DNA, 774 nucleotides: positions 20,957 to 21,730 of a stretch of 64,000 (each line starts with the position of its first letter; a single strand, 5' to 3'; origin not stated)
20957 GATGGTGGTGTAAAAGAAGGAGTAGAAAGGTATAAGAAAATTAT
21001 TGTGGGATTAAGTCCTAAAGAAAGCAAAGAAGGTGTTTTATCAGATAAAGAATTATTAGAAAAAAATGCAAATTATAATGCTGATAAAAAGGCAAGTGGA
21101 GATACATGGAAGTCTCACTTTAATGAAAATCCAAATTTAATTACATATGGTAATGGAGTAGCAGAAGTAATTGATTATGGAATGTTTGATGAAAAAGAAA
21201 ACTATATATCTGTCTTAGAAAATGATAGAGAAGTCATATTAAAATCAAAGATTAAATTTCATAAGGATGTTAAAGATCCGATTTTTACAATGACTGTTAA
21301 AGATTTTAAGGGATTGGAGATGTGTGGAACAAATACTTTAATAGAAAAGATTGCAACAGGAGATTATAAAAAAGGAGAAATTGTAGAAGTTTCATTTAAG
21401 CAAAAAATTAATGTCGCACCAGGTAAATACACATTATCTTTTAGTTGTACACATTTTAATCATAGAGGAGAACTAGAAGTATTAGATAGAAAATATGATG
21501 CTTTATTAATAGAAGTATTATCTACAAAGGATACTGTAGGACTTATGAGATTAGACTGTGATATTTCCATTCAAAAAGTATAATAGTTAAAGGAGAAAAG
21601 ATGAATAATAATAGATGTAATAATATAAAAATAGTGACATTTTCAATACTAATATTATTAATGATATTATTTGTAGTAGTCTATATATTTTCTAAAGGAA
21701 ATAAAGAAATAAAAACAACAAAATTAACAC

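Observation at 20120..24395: Gram-positive glycan locus with a Wzt C-terminal recognition domain plus a coiled-coil methyltransferase: a putative chain-terminator/molecular-ruler module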

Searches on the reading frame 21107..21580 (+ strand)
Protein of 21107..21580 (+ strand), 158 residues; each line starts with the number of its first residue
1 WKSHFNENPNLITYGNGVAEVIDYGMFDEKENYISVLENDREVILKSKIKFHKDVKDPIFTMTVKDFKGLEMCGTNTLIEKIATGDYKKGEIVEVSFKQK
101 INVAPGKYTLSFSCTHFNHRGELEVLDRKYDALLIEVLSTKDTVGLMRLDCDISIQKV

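Call 72: search_solved_structures(query=window:21107-21580:+, max_evalue=1, show_alignments=3)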
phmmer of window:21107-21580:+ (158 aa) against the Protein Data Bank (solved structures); distinct sequences matched with E-value up to 1: 5.
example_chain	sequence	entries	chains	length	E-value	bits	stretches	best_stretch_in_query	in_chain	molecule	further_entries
2r5o_A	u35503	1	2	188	6.5e-10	42.4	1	9-150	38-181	Putative ATP binding component of ABC-transporter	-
8dky_A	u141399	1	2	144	1.3e-05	28.4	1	39-114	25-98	ABC transporter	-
6o14_A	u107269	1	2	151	1.6e-05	28.1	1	41-114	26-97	ABC transporter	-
7k2t_A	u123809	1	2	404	2.6e-05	27.4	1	14-114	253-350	ABC transporter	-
8dku_A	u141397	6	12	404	2.6e-05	27.4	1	14-114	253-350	ABC transporter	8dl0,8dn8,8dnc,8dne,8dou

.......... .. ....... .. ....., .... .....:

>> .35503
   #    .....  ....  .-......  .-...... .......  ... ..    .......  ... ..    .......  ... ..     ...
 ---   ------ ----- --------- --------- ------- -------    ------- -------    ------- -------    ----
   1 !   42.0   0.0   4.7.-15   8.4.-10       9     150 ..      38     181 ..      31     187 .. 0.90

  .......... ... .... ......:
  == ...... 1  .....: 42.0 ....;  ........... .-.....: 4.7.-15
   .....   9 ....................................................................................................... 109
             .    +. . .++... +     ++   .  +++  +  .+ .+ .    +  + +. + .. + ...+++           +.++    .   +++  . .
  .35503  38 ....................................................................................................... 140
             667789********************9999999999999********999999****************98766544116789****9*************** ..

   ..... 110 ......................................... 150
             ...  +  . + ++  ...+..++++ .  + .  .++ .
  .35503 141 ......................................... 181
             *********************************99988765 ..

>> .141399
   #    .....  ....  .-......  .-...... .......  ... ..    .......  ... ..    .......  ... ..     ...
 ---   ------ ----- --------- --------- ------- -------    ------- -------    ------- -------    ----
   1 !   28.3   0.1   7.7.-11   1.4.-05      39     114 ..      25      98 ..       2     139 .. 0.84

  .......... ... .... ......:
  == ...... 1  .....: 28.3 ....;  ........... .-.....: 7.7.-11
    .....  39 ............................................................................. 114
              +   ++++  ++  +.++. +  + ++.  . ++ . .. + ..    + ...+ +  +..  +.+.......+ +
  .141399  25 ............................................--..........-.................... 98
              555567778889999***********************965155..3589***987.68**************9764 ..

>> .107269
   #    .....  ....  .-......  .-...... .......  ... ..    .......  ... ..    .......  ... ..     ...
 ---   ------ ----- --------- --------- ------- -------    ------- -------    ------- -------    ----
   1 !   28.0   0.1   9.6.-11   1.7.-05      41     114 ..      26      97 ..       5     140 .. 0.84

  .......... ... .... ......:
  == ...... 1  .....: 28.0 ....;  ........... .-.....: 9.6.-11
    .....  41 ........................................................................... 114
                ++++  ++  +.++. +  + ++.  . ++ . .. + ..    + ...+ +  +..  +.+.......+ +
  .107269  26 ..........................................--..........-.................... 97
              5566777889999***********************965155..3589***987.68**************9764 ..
